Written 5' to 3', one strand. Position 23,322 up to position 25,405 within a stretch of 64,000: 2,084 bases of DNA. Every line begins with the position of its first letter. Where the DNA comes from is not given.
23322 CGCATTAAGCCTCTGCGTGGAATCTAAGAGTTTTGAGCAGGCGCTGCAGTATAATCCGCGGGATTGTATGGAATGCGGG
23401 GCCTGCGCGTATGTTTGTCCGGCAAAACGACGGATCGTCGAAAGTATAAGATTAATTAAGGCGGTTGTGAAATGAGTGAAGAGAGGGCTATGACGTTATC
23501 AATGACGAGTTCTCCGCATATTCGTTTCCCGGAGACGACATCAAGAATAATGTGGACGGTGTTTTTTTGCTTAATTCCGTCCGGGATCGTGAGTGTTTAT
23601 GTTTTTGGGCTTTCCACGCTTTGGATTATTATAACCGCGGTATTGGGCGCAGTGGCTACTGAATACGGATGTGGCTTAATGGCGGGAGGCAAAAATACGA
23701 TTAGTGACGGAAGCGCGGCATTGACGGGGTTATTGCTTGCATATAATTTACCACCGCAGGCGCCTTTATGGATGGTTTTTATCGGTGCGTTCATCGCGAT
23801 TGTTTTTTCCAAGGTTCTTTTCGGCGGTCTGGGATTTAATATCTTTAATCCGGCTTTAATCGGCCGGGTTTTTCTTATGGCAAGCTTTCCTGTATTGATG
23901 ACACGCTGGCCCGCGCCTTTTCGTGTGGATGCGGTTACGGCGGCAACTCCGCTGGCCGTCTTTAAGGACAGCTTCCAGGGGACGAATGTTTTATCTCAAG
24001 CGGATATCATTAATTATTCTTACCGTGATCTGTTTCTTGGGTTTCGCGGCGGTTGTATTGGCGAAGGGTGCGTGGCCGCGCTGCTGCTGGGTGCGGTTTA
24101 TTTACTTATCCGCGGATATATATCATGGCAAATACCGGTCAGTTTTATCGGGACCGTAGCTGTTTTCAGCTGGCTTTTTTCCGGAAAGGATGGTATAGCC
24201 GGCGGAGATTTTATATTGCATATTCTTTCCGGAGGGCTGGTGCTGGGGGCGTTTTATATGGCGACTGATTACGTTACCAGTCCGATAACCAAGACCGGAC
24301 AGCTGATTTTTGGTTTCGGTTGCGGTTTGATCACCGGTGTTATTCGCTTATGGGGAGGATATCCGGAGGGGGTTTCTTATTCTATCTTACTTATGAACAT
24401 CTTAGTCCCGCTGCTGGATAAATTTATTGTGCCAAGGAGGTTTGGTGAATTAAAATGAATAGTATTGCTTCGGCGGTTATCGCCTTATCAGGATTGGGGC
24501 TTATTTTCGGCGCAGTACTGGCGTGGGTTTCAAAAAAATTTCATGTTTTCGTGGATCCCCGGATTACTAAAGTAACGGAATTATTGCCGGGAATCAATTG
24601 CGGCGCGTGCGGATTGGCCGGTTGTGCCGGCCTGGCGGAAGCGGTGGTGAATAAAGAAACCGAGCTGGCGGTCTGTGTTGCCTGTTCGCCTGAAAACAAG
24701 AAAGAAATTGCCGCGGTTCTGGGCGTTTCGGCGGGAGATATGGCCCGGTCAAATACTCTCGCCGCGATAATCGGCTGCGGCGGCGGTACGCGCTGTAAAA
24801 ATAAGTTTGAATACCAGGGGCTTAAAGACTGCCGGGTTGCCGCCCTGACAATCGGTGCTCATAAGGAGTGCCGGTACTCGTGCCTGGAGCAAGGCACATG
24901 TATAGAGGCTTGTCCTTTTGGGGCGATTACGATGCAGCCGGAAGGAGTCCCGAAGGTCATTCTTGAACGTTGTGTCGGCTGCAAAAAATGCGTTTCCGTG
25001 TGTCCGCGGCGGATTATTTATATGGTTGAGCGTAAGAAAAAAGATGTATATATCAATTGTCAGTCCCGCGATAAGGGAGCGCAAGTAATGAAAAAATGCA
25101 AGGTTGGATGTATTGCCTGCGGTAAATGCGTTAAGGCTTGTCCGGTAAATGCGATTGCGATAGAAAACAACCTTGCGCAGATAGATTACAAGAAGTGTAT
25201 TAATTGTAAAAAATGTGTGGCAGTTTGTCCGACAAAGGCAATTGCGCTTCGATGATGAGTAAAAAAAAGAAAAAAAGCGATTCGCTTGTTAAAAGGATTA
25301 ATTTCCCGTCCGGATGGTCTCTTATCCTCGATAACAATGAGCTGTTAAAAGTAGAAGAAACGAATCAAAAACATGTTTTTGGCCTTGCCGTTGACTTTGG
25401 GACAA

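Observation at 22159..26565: Minimal rnfC-rnfD-rnfB cluster lacking rnfG/E/A, translationally coupled to a RACo-like ASKHA ATPase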

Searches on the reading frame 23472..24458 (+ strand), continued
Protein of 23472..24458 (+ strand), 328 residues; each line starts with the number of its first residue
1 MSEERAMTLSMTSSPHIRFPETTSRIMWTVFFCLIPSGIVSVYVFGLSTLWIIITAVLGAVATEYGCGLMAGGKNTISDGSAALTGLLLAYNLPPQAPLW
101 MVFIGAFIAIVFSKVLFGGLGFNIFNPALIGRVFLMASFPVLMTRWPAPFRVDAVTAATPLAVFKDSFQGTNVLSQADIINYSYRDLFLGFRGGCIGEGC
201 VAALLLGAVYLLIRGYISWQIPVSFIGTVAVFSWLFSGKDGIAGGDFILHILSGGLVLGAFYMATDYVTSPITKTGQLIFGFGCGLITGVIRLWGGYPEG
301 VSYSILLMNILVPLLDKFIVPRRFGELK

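Call 95: find_encoding_contigs(protein=P0337, flank=8000, max_places=1)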
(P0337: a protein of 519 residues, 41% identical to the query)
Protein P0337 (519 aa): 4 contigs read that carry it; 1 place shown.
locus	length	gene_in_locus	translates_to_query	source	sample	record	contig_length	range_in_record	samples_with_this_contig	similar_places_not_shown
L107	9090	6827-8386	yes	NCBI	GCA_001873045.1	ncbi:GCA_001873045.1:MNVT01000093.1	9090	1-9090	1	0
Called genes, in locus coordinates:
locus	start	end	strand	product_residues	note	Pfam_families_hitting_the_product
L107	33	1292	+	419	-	PF05977:MFS_3, PF07690:MFS_1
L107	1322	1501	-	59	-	-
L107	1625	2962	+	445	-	PF13375:RnfC_N, PF01512:Complex1_51K, PF10531:SLBB, PF11973:NQRA_SLBB (weak), PF12838:Fer4_7, PF13183:Fer4_8 (weak), PF13187:Fer4_9 (weak), PF13534:Fer4_17, +3 more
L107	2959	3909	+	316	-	PF03116:NQR2_RnfD_RnfE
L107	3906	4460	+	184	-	PF04205:FMN_bind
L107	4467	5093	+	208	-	PF02508:Rnf-Nqr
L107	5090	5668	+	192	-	PF02508:Rnf-Nqr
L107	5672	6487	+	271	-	PF13370:Fer4_13 (faint), PF04060:FeS, PF00037:Fer4 (weak)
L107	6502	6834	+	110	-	PF00085:Thioredoxin, PF00578:AhpC-TSA (weak), PF13098:Thioredoxin_2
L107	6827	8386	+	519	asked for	PF00111:Fer2, PF17651:Raco_middle, PF14574:RACo_C_ter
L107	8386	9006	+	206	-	PF00551:Formyl_trans_N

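Call 97: search_solved_structures(query=window:23472-24458:+, max_evalue=1e-60, show_alignments=1)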
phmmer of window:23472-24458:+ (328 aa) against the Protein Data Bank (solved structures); distinct sequences matched with E-value up to 1e-60: 2.
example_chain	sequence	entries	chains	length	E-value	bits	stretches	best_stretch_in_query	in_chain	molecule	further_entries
7zc6_D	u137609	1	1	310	2.6e-84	286.6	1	9-328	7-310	RnfD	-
9eri_D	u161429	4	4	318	4.2e-77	262.9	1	7-326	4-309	Na(+)-translocating ferredoxin:NAD(+) oxidoreductase complex subunit D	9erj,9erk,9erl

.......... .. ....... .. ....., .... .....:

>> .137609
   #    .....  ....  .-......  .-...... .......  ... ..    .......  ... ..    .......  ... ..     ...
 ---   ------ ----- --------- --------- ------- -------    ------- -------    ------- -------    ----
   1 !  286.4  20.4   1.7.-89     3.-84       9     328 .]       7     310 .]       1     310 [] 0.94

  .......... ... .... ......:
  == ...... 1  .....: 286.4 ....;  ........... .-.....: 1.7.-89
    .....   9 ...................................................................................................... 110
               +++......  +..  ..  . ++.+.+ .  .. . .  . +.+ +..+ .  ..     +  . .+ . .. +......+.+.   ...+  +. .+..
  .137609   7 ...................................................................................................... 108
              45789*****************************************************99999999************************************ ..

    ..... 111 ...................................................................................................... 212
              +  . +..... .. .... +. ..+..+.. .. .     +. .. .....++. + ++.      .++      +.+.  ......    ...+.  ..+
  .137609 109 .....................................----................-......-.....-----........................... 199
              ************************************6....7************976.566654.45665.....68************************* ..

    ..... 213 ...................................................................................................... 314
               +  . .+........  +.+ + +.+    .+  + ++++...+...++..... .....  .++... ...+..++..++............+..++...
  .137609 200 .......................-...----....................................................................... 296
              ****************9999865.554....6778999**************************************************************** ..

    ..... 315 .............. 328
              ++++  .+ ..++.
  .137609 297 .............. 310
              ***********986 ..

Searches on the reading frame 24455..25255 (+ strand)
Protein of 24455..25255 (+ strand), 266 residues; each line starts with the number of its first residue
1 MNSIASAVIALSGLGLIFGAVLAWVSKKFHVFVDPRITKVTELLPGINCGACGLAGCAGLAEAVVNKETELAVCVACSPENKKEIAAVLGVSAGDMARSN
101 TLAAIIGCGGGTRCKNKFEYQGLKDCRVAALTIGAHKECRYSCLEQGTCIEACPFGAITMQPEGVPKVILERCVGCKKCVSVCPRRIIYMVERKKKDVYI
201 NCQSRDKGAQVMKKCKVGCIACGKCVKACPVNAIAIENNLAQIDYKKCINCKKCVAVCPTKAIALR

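Call 4: search_protein_families(library=pfam, proteins=[window:24455-25255:+], max_evalue=0.01)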
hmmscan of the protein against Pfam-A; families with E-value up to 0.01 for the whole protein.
window:24455-25255:+ (266 aa): 14 families
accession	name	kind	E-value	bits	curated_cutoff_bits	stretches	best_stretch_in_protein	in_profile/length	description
PF12838.12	Fer4_7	-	4.3e-19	69.2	27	3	219-262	2-52/52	4Fe-4S dicluster domain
PF00037.32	Fer4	-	1.6e-18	66.1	21.1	4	242-263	2-23/24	4Fe-4S binding domain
PF14697.11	Fer4_21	-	4.4e-16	59.2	35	2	142-190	7-59/59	4Fe-4S dicluster domain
PF13187.11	Fer4_9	-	8.2e-13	48.6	27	2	219-263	2-52/52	4Fe-4S dicluster domain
PF13237.11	Fer4_10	-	1.1e-12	48.1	25.5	3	218-259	8-53/53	4Fe-4S dicluster domain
PF12837.12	Fer4_6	-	1.2e-12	47.5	25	3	241-263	2-24/24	4Fe-4S binding domain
PF04060.18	FeS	-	5e-11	42.6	23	1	44-75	1-32/33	Putative Fe-S cluster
PF13484.11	Fer4_16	-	3.7e-10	40.9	30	3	172-232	1-66/66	4Fe-4S double cluster binding domain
PF12797.12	Fer4_2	-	4.2e-08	33.1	24.5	2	165-184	2-21/22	4Fe-4S binding domain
PF25160.1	LdpA_Fe-S-bd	-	4.7e-08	33.1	27.6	2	148-192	8-47/49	LdpA Fe-S cluster-binding domain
PF13183.11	Fer4_8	-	4.6e-06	27.5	27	1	170-232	2-67/68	4Fe-4S dicluster domain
PF12800.12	Fer4_4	-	5e-06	26.8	24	2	171-185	2-16/17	4Fe-4S binding domain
PF12798.12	Fer4_3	-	0.00014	22.8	27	0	219-233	1-15/15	4Fe-4S binding domain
PF13534.11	Fer4_17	-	0.00025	22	22.2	1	172-232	1-59/61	4Fe-4S dicluster domain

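Call 88: search_protein_families(library=ncbifam, proteins=[window:24455-25255:+], max_evalue=0.00001)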
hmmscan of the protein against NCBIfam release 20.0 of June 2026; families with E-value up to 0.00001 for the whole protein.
window:24455-25255:+ (266 aa): 58 families (the best 25 are shown)
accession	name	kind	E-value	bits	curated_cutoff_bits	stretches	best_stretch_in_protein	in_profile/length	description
NF005504.0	PRK07118.1-3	equivalog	4.1e-71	239.7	437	1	1-263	1-265/293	Fe-S cluster domain-containing protein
NF041836.1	rnfB_Methano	equivalog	7.4e-71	238.7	445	1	4-266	7-265/265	Rnf electron transport complex subunit RnfB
NF005505.0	PRK07118.1-4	equivalog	3e-70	236.7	378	1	4-266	7-265/265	Fe-S cluster domain-containing protein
NF005503.0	PRK07118.1-2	equivalog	2.8e-63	213.9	252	1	5-261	3-261/292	RnfABCDGE type electron transport complex subunit B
NF005506.0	PRK07118.1-5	equivalog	5.1e-63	213.1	388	1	4-262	6-261/279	Fe-S cluster domain-containing protein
TIGR01944.1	rnfB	subfamily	2.6e-32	111.9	68.7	3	1-101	1-100/190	RnfABCDGE type electron transport complex subunit B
NF003475.0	PRK05113.1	equivalog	5.8e-30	104.6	203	2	1-100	1-99/190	electron transport complex subunit RsxB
NF006446.0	PRK08764.1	equivalog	8.7e-16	58.1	220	1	37-100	9-72/139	Rnf electron transport complex subunit RnfB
NF038196.1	ferrodoxin_EFR1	subfamily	6.6e-15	55.8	75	2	216-264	183-230/242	EFR1 family ferrodoxin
NF004537.0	PRK05888.1-3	equivalog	8.3e-15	54.8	163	1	170-239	67-135/204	NADH-quinone oxidoreductase subunit NuoI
NF005415.0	PRK06991.1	equivalog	3.8e-14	53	281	0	142-204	86-148/284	electron transport complex subunit RsxB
NF045874.1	Vhu_polyferre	exception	1e-13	50.8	600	1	141-264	59-175/381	F420-non-reducing hydrogenase associated-polyferredoxin VhuB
TIGR04105.1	FeFe_hydrog_B1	subfamily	1.8e-13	50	450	2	125-235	101-206/462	monomeric [FeFe] hydrogenase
NF058577.1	FdxA_fam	equivalog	3.7e-13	49.4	65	1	218-262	8-52/52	4Fe-4S ferredoxin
TIGR04041.1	activase_YjjW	hypoth_equivalog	2.3e-12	46.9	250.2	1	218-262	42-86/276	YjjW family glycine radical enzyme activase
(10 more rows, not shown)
